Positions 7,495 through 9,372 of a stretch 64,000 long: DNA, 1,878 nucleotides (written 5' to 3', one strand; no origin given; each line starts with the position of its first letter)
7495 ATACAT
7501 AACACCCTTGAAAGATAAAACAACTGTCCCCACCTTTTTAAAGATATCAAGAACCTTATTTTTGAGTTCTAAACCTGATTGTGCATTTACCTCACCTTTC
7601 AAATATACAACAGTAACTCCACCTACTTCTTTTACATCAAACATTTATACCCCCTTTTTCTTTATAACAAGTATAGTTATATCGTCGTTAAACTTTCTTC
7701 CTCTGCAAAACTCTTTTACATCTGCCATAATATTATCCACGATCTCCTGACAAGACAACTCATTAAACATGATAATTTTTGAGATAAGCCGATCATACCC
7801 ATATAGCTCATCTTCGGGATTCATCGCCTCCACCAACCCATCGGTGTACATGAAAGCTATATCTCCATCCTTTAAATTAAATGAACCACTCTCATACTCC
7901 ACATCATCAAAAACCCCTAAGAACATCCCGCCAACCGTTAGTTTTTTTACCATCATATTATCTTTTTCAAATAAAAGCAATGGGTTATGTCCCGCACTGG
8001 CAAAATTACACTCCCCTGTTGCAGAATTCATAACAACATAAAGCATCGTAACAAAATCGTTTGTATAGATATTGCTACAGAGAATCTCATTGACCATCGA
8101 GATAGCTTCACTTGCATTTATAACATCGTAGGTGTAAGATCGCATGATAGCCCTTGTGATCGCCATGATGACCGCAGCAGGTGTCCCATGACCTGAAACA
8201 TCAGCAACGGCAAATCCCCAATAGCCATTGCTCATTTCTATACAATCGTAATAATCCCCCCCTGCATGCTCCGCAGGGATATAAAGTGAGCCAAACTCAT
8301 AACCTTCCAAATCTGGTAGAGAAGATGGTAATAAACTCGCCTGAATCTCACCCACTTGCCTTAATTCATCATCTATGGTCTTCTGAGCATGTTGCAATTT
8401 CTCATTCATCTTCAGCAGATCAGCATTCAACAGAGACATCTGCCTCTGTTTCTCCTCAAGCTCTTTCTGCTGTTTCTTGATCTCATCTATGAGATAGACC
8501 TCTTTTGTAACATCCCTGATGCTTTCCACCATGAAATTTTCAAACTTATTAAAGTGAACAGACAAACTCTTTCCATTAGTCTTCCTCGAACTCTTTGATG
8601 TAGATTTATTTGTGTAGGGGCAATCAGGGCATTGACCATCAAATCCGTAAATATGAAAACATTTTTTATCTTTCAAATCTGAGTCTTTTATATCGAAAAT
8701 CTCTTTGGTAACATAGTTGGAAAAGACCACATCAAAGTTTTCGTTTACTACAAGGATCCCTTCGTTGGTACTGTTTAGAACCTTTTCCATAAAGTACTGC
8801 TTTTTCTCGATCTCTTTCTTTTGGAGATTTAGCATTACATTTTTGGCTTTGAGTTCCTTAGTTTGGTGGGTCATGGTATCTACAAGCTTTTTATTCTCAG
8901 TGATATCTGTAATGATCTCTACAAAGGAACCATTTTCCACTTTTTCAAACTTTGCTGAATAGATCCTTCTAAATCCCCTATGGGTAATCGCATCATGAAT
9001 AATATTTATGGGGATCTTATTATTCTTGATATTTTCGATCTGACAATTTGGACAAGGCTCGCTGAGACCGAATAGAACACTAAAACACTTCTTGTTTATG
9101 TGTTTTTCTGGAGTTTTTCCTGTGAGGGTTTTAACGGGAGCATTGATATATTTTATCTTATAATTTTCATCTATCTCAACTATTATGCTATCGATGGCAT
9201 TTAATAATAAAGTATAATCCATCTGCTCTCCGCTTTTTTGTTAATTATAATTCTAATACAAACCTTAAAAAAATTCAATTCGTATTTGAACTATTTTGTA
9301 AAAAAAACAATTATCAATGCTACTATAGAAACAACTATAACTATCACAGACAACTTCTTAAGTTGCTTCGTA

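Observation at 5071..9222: Kinase-less partner-switching module (PAS-PAS-PP2C + STAS + STAS-HEAT fusion) spliced into the chemotaxis operon next to cheR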

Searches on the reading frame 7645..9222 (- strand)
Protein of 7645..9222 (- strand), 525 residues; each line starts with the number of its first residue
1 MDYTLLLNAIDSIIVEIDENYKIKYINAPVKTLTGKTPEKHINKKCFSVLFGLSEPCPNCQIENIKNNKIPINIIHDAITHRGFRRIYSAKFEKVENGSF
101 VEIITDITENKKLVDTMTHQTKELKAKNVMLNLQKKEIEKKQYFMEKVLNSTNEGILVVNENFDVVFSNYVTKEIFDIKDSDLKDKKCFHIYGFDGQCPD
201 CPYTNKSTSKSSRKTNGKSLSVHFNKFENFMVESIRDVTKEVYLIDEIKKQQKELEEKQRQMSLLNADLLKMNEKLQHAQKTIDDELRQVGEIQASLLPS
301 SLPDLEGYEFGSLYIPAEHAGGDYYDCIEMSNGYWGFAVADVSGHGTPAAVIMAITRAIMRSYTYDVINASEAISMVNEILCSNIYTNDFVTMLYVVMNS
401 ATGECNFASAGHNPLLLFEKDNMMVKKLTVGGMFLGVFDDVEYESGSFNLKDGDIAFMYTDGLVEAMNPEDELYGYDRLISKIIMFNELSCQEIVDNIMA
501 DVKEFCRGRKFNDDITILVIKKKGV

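Call 3: search_protein_families(library=pfam, proteins=[window:7645-9222:-], max_evalue=0.01)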
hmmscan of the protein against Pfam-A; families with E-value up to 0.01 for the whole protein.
window:7645-9222:- (525 aa): 6 families
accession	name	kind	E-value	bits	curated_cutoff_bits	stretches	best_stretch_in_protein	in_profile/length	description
PF07228.17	SpoIIE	-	2.9e-51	174.6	25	1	332-521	2-190/192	Stage II sporulation protein E (SpoIIE)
PF13426.13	PAS_9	-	2.7e-10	40.9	27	1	11-109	2-103/103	PAS domain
PF00989.32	PAS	-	2e-06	28.2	22.6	0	3-50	3-50/113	PAS fold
PF08448.16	PAS_4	-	0.00017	22.3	23.1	0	7-109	1-107/110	PAS fold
PF13188.13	PAS_8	-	0.0019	18.5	21.8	0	5-56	5-52/65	PAS domain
PF12860.13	PAS_7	-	0.0024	18.5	27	0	81-112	81-112/115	PAS fold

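Call 40: search_protein_families(library=ncbifam, proteins=[window:7645-9222:-], max_evalue=0.1)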
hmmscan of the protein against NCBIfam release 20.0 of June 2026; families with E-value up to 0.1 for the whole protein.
window:7645-9222:- (525 aa): 12 families
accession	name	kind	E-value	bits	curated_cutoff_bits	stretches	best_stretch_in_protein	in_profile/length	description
TIGR02865.1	spore_II_E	equivalog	8e-21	73.8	490.8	1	318-521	564-762/764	stage II sporulation protein E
NF045505.1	RR_RssB_Pseudo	equivalog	2.6e-17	63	700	1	266-521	135-390/394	two-component system response regulator RssB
NF038263.1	prot_phos_SiaA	equivalog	1.1e-14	53.9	700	1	244-520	375-655/658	biofilm regulation protein phosphatase SiaA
NF047497.1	HK_LIC_12097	equivalog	6.8e-09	34.9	500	2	6-122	16-133/367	LIC_12097 family sensor histidine kinase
TIGR00229.1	sensory_box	domain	3.7e-05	23.8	22.9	1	3-113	7-122/126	PAS domain S-box protein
NF046044.1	PnpS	equivalog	0.00076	18.6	400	1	112-188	27-100/390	two-component system histidine kinase PnpS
NF008468.0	PRK11360.1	equivalog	0.00091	17.7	646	1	135-192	260-317/616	two-component system sensor histidine kinase AtoS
NF041552.1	TF_PrdR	equivalog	0.0011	17.4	795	1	127-278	118-265/577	sigma-54 dependent transcriptional regulator PrdR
NF045595.1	HK_scytonemin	equivalog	0.0024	16.3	865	1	111-194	123-206/637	scytonemin biosynthesis sensor histidine kinase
TIGR04320.1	Surf_Exclu_PgrA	domain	0.0092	15.3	70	1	203-297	217-307/360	SEC10/PgrA surface exclusion domain-containing protein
NF045487.1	ASRP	equivalog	0.034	12.7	300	1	104-293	234-388/593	archaea-specific SMC-related protein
NF010035.0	PRK13510.1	equivalog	0.084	13.2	104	0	59-104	41-86/95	sulfurtransferase complex subunit TusB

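Call 63: find_homologous_proteins(query=window:7645-9222:-, max_evalue=1e-10)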
Query window:7645-9222:- (525 aa): 3134 proteins with E <= 1e-10 among 8000 candidates; the best 120 are listed.
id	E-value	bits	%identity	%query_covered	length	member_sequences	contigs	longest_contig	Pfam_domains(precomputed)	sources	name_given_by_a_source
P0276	0.0e+0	1182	100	100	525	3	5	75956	PF13426.14,PF00989.32,PF07228.18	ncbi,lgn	-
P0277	0.0e+0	1038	86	100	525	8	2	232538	PF13426.14,PF13188.14,PF07228.18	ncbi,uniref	ncbi:SpoIIE family protein phosphatase [Calditerrivibrio sp.]|uniref:SpoIIE family protein phosphata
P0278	0.0e+0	1017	84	100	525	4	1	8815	PF13426.14,PF13188.14,PF00989.32,PF07228.18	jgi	-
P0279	0.0e+0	1009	85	100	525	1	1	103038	PF13426.14,PF13188.14,PF08448.17,PF00989.32,PF07228.18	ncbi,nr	ncbi:MAG: SpoIIE family protein phosphatase [Calditerrivibrio sp.]|nr:SpoIIE family protein phosphat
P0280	1.2e-288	976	82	100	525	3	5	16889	PF13426.14,PF13188.14,PF07228.18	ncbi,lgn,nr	ncbi:MAG: PP2C family protein-serine/threonine phosphatase [Calditerrivibrio sp.]|nr:PP2C family pro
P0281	8.1e-273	924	78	100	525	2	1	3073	PF13426.14,PF13188.14,PF00989.32,PF07228.18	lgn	-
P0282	6.8e-232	789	66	100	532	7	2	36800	PF13426.14,PF13188.14,PF08448.17,PF07228.18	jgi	-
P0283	1.2e-229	781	66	99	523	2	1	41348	PF13426.14,PF07228.18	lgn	-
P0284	7.1e-229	779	65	99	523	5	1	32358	PF13426.14,PF07228.18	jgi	-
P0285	5.0e-228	776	65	99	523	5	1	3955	PF13426.14,PF00989.32,PF07228.18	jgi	jgi:sigma-B regulation protein RsbU (phosphoserine phosphatase)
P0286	1.4e-223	761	64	99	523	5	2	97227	PF07228.18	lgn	-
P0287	2.5e-222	757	63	99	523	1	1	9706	PF13426.14,PF07228.18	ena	-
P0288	3.8e-222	756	63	99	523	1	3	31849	PF07228.18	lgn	-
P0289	1.7e-221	754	64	99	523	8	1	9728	PF07228.18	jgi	-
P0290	2.0e-220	751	65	99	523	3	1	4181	PF13426.14,PF13188.14,PF07228.18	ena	-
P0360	5.1e-125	436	41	98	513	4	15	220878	PF13426.14,PF07228.18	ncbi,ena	-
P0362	1.0e-123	432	42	97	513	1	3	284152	PF13426.14,PF16515.12,PF07228.18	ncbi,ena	-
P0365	1.2e-107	379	41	95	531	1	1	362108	PF13426.14,PF13188.14,PF07228.18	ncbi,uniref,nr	ncbi:SpoIIE family protein phosphatase [Chrysiogenes arsenatis]|uniref:SpoIIE family protein phospha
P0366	1.2e-106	375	39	95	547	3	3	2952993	PF13426.14,PF13188.14,PF08448.17,PF07228.18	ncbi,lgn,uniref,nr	ncbi:SpoIIE family protein phosphatase [Desulfurispirillum indicum]|uniref:SpoIIE family protein pho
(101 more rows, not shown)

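Call 64: find_encoding_contigs(protein=P0362, flank=10000, max_places=2)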
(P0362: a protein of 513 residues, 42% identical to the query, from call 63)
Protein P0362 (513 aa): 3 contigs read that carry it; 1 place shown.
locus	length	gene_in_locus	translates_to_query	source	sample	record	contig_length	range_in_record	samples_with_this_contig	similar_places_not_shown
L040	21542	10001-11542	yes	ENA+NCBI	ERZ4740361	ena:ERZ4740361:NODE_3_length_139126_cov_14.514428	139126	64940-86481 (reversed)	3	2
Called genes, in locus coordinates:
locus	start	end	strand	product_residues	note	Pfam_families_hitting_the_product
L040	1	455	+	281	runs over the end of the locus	PF10609:ParA, PF00142:Fer4_NifH (weak), PF01656:CbiA, PF02374:ArsA_ATPase (weak), PF06564:CBP_BcsQ (faint), PF09140:MipZ (weak), PF13614:AAA_31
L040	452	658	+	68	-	-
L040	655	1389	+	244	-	PF04542:Sigma70_r2, PF04539:Sigma70_r3, PF08281:Sigma70_r4_2 (weak), PF04545:Sigma70_r4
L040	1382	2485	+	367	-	PF00072:Response_reg, PF01339:CheB_methylest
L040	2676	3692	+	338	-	PF02154:FliM, PF01052:FliMN_C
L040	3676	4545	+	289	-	PF01052:FliMN_C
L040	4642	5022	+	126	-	PF00072:Response_reg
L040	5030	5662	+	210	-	-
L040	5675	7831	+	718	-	PF01627:Hpt, PF02895:H-kinase_dim, PF02518:HATPase_c, PF01584:CheW, PF00072:Response_reg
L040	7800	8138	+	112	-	-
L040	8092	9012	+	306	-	PF00691:OmpA (weak)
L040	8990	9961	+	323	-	-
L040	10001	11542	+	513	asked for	PF13426:PAS_9 (weak), PF16515:HIP1_clath_bdg (faint), PF07228:SpoIIE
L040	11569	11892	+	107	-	PF01740:STAS, PF13466:STAS_2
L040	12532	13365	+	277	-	PF03705:CheR_N, PF01739:CheR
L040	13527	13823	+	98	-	-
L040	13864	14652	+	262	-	-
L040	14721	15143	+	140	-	-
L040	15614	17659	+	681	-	PF07715:Plug, PF00593:TonB_dep_Rec_b-barrel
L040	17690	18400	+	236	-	PF03544:TonB_C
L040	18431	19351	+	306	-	PF01497:Peripla_BP_2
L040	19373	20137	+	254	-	PF02463:SMC_N (weak), PF00005:ABC_tran, PF13304:AAA_21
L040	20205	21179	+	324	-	PF01032:FecCD, PF00950:ABC-3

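Call 65: find_encoding_contigs(protein=P0366, flank=10000, max_places=1)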
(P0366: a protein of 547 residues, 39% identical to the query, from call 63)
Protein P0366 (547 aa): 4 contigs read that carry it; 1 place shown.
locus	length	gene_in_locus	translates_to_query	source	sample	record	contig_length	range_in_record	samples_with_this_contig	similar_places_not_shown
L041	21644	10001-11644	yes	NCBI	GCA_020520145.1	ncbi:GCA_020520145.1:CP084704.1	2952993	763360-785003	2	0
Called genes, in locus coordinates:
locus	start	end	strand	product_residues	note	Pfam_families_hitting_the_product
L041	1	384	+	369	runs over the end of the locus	PF00155:Aminotran_1_2, PF00266:Aminotran_5 (weak)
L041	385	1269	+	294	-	PF02153:PDH_N, PF20463:PDH_C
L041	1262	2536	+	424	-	PF00275:EPSP_synthase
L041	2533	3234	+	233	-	PF01712:dNK (faint), PF02224:Cytidylate_kin, PF13189:Cytidylate_kin2, PF13238:AAA_18 (weak), PF13207:AAA_17 (faint)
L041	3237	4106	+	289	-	PF02401:LYTB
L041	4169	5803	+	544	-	PF17092:PCB_OB (faint), PF00575:S1, PF00575:S1, PF23459:S1_RRP5 (weak), PF00575:S1, PF23459:S1_RRP5, PF00575:S1, PF23459:S1_RRP5 (weak), +4 more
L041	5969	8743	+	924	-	PF02465:FliD_N, PF07195:FliD_C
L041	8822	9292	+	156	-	PF02561:FliS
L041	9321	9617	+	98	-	-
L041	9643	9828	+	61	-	PF14070:YjfB_motility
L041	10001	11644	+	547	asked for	PF08448:PAS_4 (faint), PF13188:PAS_8 (weak), PF13426:PAS_9 (weak), PF07228:SpoIIE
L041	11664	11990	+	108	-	PF01740:STAS, PF13466:STAS_2 (weak)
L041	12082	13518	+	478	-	PF01740:STAS, PF13466:STAS_2 (weak), PF00514:Arm (faint), PF03130:HEAT_PBS (faint), PF02985:HEAT (faint), PF13646:HEAT_2, PF01602:Adaptin_N (weak), PF13646:HEAT_2, +3 more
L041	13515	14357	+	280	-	PF03705:CheR_N, PF01739:CheR, PF08242:Methyltransf_12 (faint)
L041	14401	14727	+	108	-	-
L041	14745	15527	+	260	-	-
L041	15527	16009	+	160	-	-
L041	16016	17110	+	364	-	-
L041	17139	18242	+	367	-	PF01926:MMR_HSR1, PF02421:FeoB_N, PF06071:YchF-GTPase_C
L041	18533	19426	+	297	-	PF00696:AA_kinase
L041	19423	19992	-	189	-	PF09335:VTT_dom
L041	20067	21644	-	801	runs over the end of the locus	PF02518:HATPase_c, PF00204:DNA_gyraseB, PF01751:Toprim, PF00986:DNA_gyraseB_C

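Call 67: list_cluster_members(proteins=[P0362, P0360, P0001])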
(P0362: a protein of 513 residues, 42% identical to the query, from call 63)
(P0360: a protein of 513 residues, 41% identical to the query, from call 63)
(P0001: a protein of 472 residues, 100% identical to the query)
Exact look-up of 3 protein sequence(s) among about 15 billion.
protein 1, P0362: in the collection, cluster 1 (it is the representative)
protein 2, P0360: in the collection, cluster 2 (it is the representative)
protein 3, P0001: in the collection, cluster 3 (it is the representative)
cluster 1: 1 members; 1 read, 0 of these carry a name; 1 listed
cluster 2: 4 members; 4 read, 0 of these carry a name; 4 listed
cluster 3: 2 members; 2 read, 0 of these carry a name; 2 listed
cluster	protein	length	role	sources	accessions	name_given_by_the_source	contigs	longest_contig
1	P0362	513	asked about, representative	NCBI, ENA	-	-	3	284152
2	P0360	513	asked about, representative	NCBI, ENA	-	-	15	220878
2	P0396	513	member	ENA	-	-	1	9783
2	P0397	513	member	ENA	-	-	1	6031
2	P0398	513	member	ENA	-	-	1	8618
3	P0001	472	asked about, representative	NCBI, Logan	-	-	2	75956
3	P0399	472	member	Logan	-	-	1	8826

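Call 68: find_encoding_contigs(protein=P0360, flank=6000, max_places=2)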
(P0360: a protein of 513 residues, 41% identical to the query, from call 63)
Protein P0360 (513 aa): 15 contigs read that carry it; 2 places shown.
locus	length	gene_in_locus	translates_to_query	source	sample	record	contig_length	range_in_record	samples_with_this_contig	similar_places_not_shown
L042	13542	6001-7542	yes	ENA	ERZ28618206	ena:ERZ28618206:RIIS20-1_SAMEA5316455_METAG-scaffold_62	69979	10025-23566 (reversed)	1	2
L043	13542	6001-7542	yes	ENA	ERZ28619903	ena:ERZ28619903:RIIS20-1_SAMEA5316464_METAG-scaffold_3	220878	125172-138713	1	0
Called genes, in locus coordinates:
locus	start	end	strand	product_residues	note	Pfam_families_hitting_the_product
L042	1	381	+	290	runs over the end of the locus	PF01052:FliMN_C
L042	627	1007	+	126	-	PF00072:Response_reg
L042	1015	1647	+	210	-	-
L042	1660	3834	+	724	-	PF01627:Hpt, PF02895:H-kinase_dim, PF02518:HATPase_c, PF01584:CheW, PF00072:Response_reg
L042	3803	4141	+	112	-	-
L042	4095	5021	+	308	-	PF00691:OmpA (weak)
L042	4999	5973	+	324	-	-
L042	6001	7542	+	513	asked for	PF13426:PAS_9 (faint), PF07228:SpoIIE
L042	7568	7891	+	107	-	PF01740:STAS, PF13466:STAS_2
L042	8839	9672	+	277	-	PF03705:CheR_N, PF01739:CheR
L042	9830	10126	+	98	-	-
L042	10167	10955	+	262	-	-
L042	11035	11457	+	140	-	-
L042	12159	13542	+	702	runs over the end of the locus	PF07715:Plug, PF00593:TonB_dep_Rec_b-barrel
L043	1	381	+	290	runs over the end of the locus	PF01052:FliMN_C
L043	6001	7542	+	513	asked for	PF13426:PAS_9 (faint), PF07228:SpoIIE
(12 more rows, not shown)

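Call 69: find_encoding_contigs(protein=P0365, flank=6000, max_places=1)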
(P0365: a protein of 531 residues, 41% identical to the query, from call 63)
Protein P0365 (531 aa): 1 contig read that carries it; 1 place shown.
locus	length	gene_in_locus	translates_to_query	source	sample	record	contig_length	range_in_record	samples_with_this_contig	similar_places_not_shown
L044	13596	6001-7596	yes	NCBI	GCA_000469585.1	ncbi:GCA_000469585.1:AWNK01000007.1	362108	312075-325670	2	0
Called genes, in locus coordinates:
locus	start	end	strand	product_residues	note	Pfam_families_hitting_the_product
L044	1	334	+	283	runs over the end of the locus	PF02401:LYTB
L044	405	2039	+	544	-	PF17092:PCB_OB (faint), PF13509:S1_2 (faint), PF21710:Spt6_S1 (faint), PF00575:S1, PF23459:S1_RRP5 (weak), PF00575:S1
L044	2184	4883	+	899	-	PF02465:FliD_N, PF07195:FliD_C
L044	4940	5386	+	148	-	PF02561:FliS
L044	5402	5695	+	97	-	-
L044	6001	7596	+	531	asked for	PF13188:PAS_8 (weak), PF13426:PAS_9 (faint), PF07228:SpoIIE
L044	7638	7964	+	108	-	PF01740:STAS, PF13466:STAS_2 (weak)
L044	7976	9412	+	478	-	PF01740:STAS, PF12717:Cnd1 (faint), PF13466:STAS_2, PF25767:ARM_TBCD_2nd (faint), PF00514:Arm (faint), PF13646:HEAT_2, PF13646:HEAT_2, PF13646:HEAT_2, +6 more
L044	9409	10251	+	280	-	PF03705:CheR_N, PF01739:CheR, PF13847:Methyltransf_31 (faint), PF13649:Methyltransf_25 (faint), PF08241:Methyltransf_11 (faint), PF08242:Methyltransf_12 (faint)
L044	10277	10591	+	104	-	-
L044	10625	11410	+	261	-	-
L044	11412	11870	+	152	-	-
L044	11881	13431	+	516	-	-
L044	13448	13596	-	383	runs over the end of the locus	PF04055:Radical_SAM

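Call 70: search_protein_families(library=pfam, proteins=[L041:16016-17110:+, L044:11881-13431:+, L041:14401-14727:+, L041:14745-15527:+, L041:15527-16009:+, L040:13527-13823:+, L040:13864-14652:+, L040:8990-9961:+], max_evalue=1)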
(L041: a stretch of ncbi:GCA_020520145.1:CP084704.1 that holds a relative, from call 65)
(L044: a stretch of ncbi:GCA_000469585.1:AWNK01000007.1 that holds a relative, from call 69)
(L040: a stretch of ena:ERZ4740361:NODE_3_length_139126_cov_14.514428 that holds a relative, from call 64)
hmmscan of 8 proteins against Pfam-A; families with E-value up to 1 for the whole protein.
L041:16016-17110:+ (364 aa): 3 families
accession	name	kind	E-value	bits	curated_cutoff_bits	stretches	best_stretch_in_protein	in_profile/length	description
PF02120.21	Flg_hook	-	0.027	14.7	29.8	1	271-318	15-62/85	Flagellar hook-length control protein FliK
PF20147.5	Crinkler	-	0.083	14.1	24.6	0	229-276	6-52/106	Crinkler effector protein N-terminal domain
PF07395.17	Mig-14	-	0.16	11.8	22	1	214-337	76-194/264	Mig-14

L044:11881-13431:+ (516 aa): 3 families
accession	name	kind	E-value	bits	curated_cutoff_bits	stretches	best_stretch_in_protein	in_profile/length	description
PF02120.21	Flg_hook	-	0.00021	21.5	29.8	1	424-475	15-66/85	Flagellar hook-length control protein FliK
PF02095.21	Extensin_1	-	0.00097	19.4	105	1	128-242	26-160/171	Extensin-like protein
PF03153.18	TFIIA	-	0.5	10.7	36.2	1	125-241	40-160/415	Transcription factor IIA, alpha/beta subunit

L041:14401-14727:+ (108 aa): 0 families

L041:14745-15527:+ (260 aa): 0 families

L041:15527-16009:+ (160 aa): 7 families
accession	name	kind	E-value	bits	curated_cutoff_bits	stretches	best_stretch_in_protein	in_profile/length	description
PF04670.18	Gtr1_RagA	-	0.00093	19.1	22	1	25-117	51-141/232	Gtr1/RagA G protein conserved region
PF19610.4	DUF6115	-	0.0023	18.7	27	1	47-143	35-130/134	Family of unknown function (DUF6115)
PF15824.10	SPATA9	-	0.01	15.7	27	1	72-143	21-93/253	Spermatogenesis-associated protein 9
PF10796.14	Anti-adapt_IraP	-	0.015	16.4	23.2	1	55-117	12-72/86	Sigma-S stabilisation anti-adaptor protein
PF12269.13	CpG_bind_C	-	0.027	14.7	26.3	1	57-120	22-85/236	CpG binding protein C-terminal domain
PF12725.13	DUF3810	-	0.033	14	28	1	10-109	62-156/311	Protein of unknown function (DUF3810)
PF17762.8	HTH_ParB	-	0.041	14.5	22.6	1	121-152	18-49/102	ParB HTH domain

L040:13527-13823:+ (98 aa): 3 families
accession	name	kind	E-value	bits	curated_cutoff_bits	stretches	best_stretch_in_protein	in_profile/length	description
PF16448.10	LapD_MoxY_N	-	0.027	14.8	25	1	11-58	7-55/124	LapD/MoxY periplasmic domain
PF11230.13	YjjI-like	-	0.045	12.5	23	1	1-54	294-345/485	Glycyl radical enzyme YjjI-like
PF00969.24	MHC_II_beta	-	0.096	13.4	20.9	1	46-87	31-72/75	Class II histocompatibility antigen, beta domain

L040:13864-14652:+ (262 aa): 2 families
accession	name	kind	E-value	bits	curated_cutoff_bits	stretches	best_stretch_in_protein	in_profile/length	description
PF02020.24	W2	-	0.13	12.8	30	1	69-92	28-51/79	eIF4-gamma/eIF5/eIF2-epsilon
PF25199.1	nSTAND_NTPase5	-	0.25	11.6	34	1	122-225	51-141/145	Novel STAND NTPase 5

L040:8990-9961:+ (323 aa): 1 family
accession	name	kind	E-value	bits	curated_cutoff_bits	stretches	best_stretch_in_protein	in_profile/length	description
PF23346.1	DUF7087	-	0.013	16.1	27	1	184-252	51-122/134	Integral membrane domain of unknown function (DUF7087)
